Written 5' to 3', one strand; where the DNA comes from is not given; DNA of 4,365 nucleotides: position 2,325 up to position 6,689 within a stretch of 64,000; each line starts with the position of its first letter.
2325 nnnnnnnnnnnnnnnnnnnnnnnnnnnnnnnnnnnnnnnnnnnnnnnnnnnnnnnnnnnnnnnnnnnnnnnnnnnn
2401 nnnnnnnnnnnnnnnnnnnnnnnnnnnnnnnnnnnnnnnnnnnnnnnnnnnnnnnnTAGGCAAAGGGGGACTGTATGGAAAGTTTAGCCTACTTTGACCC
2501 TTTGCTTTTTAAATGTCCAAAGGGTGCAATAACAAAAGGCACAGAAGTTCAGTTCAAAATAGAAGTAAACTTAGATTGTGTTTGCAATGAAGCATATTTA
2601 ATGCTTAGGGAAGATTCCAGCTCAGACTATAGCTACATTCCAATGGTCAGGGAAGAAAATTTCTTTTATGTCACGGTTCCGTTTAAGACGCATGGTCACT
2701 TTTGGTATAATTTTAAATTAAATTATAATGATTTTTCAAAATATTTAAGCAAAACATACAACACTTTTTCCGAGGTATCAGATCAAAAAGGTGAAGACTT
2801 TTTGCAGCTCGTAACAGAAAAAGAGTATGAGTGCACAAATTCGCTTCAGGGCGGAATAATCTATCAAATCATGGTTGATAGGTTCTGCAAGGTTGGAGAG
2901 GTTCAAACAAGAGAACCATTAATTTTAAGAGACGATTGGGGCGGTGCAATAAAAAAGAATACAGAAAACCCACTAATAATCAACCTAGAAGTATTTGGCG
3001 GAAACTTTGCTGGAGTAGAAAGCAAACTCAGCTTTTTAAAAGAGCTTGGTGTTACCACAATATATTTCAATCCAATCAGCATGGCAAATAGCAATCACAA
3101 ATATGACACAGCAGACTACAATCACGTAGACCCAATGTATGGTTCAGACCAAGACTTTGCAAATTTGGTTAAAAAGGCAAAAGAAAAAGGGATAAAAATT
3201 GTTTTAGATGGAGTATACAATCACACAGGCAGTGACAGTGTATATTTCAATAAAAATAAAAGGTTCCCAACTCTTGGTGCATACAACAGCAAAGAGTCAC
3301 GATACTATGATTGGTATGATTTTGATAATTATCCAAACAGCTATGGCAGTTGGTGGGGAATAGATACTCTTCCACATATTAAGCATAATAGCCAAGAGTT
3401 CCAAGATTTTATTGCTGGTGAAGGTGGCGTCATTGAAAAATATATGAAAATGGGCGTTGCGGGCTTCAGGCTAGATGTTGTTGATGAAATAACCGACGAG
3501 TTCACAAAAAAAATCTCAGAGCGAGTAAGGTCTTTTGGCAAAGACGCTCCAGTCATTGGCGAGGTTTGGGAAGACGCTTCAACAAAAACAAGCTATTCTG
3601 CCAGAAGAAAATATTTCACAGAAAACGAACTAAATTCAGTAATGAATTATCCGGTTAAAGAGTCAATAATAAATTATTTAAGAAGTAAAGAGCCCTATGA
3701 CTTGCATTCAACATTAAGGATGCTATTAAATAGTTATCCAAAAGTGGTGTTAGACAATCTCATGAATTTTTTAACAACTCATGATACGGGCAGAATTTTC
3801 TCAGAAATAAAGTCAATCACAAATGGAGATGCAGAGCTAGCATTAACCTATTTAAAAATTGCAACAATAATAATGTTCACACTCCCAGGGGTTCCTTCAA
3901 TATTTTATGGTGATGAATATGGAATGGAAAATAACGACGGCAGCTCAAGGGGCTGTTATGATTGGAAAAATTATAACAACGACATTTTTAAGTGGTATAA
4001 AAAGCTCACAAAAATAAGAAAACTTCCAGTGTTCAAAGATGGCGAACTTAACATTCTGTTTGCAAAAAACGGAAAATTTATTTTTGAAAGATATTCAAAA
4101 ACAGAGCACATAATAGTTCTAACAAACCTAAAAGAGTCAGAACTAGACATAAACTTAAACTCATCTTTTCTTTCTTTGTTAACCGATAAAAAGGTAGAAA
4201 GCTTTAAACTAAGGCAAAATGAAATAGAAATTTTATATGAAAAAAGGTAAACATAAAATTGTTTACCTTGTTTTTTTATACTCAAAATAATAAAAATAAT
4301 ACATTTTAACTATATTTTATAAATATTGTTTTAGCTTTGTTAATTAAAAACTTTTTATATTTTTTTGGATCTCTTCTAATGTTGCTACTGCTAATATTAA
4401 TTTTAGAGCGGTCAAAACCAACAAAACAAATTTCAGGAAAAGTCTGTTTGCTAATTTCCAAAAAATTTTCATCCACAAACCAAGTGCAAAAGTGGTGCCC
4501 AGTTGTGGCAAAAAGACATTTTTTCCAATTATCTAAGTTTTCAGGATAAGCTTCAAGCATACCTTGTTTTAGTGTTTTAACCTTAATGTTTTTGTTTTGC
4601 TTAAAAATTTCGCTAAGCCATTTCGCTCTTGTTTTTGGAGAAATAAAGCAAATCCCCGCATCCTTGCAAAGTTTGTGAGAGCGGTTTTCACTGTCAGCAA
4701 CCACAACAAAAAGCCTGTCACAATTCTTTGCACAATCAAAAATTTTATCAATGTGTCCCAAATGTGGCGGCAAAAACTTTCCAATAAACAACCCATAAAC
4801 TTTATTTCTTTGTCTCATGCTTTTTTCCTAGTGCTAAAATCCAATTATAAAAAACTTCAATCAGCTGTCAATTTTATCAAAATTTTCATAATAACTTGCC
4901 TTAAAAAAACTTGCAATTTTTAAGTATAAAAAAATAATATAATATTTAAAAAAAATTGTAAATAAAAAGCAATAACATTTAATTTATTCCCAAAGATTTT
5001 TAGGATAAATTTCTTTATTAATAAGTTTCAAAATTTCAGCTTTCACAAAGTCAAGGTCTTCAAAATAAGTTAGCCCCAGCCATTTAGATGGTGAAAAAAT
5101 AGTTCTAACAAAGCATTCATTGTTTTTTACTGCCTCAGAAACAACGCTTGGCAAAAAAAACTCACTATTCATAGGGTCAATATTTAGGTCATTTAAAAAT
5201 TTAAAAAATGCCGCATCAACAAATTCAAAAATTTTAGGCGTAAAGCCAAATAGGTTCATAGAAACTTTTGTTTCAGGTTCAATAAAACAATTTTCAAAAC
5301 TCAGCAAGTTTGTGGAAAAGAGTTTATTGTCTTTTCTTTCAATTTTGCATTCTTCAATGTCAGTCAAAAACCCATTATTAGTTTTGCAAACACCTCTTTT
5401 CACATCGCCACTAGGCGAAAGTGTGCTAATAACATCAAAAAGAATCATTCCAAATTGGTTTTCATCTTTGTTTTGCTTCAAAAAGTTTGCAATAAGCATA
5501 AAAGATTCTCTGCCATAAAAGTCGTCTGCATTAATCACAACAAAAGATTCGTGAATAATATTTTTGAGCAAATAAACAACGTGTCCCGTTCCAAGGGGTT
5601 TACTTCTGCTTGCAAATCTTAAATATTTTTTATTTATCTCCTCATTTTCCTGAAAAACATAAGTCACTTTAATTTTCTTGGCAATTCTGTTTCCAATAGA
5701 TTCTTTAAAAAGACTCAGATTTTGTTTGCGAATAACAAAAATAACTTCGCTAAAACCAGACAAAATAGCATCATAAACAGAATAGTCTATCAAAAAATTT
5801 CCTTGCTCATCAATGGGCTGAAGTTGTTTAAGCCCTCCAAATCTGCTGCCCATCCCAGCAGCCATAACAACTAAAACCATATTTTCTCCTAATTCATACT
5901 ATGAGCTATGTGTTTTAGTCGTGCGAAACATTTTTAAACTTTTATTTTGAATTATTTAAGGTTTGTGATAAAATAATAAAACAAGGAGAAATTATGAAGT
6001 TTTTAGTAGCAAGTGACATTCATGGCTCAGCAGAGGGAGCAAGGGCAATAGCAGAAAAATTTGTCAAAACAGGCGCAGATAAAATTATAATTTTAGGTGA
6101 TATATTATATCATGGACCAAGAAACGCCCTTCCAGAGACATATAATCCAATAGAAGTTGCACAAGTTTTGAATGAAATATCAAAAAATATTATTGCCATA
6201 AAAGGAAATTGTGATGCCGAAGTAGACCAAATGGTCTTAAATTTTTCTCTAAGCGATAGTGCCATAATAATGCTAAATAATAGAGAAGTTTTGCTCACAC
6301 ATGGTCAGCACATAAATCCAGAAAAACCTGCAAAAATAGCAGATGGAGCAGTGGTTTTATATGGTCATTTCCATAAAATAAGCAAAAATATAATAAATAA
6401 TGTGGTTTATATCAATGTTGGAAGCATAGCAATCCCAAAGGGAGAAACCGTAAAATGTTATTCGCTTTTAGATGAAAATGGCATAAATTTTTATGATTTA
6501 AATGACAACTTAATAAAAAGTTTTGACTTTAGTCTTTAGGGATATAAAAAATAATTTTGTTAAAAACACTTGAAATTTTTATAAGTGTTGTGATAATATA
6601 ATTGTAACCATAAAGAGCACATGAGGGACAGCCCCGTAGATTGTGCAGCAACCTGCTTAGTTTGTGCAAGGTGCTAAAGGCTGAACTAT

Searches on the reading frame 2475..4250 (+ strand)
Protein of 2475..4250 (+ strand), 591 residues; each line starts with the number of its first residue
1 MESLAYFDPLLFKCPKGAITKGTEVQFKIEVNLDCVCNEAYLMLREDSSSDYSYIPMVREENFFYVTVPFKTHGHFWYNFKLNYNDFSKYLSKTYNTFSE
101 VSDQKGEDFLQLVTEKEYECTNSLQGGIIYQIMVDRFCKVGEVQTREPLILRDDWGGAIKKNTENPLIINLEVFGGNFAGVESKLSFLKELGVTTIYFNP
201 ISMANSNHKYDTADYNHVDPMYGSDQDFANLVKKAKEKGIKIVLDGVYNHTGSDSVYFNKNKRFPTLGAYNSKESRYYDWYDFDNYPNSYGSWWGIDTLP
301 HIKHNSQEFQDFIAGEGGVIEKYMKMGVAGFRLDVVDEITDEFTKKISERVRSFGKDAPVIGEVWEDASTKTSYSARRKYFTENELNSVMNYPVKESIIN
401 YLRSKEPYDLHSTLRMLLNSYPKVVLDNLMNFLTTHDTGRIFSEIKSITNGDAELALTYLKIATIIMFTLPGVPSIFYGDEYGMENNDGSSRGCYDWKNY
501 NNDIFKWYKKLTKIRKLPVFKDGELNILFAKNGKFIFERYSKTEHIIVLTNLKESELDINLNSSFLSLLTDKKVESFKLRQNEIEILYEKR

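Call 88: search_protein_families(library=pfam, proteins=[window:2475-4250:+], max_evalue=0.00001)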
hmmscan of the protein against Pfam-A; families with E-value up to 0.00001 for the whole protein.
window:2475-4250:+ (591 aa): 1 family
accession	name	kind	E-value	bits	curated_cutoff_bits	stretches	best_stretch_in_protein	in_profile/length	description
PF00128.31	Alpha-amylase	-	1.6e-52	179.7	22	1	145-487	15-359/446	Alpha amylase, catalytic domain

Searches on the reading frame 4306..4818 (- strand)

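Call 7: search_protein_families(library=pfam, proteins=[window:4306-4818:-])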
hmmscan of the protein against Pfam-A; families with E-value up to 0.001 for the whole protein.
window:4306-4818:- (170 aa): 1 family
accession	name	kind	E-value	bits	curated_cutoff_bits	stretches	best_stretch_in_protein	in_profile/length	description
PF01467.32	CTP_transf_like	-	3.7e-05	24.4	21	1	10-149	1-132/133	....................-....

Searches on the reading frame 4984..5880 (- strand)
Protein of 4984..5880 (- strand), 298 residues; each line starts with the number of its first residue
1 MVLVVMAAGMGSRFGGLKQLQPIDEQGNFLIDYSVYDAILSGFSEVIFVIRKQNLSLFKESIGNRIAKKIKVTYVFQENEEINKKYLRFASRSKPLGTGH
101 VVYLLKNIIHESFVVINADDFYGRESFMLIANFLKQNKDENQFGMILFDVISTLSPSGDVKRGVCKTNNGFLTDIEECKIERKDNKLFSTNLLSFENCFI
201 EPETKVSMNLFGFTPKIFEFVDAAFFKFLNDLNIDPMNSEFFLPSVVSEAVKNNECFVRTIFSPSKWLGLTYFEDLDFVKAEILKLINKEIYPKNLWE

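Call 7: search_protein_families(library=pfam, proteins=[window:4984-5880:-])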
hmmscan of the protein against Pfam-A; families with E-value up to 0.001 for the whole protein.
window:4984-5880:- (298 aa): 2 families
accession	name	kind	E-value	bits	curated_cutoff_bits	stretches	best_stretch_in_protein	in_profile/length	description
PF00483.29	NTP_transferase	-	3.3e-09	37.1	21.2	1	4-157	3-144/245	Nucleotidyl transferase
PF12804.13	NTP_transf_3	-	9.7e-06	26.3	27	1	4-55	2-51/160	MobA-like NTP transferase domain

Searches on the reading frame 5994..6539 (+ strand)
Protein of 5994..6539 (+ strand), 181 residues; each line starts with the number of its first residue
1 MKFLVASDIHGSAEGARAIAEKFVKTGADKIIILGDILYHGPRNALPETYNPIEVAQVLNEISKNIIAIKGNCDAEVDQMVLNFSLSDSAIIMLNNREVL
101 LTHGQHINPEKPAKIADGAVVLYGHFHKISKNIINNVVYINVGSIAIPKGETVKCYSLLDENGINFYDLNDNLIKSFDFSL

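Call 7: search_protein_families(library=pfam, proteins=[window:5994-6539:+])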
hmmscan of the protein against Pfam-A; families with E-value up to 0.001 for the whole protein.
window:5994-6539:+ (181 aa): 2 families
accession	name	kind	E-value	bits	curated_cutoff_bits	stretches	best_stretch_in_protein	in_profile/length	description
PF12850.12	Metallophos_2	-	1.7e-22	80.5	27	1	1-160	1-150/154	Calcineurin-like phosphoesterase superfamily domain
PF00149.33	Metallophos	-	8.3e-11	43.1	21.5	1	1-86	1-72/191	Calcineurin-like phosphoesterase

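Call 91: search_protein_families(library=ncbifam, proteins=[window:5994-6539:+], max_evalue=0.001)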
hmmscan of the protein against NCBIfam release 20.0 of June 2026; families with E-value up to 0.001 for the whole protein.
window:5994-6539:+ (181 aa): 3 families
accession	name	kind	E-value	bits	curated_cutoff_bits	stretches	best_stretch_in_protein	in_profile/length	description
NF006988.0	PRK09453.1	equivalog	2.8e-60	203.3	117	1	1-174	1-175/183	phosphodiesterase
TIGR00040.1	yfcE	subfamily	6.7e-24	84.8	56.25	1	1-164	1-153/158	YfcE family phosphodiesterase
TIGR00024.1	SbcD_rel_arch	hypoth_equivalog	1.4e-05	24.9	115.2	1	25-128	56-144/224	putative phosphoesterase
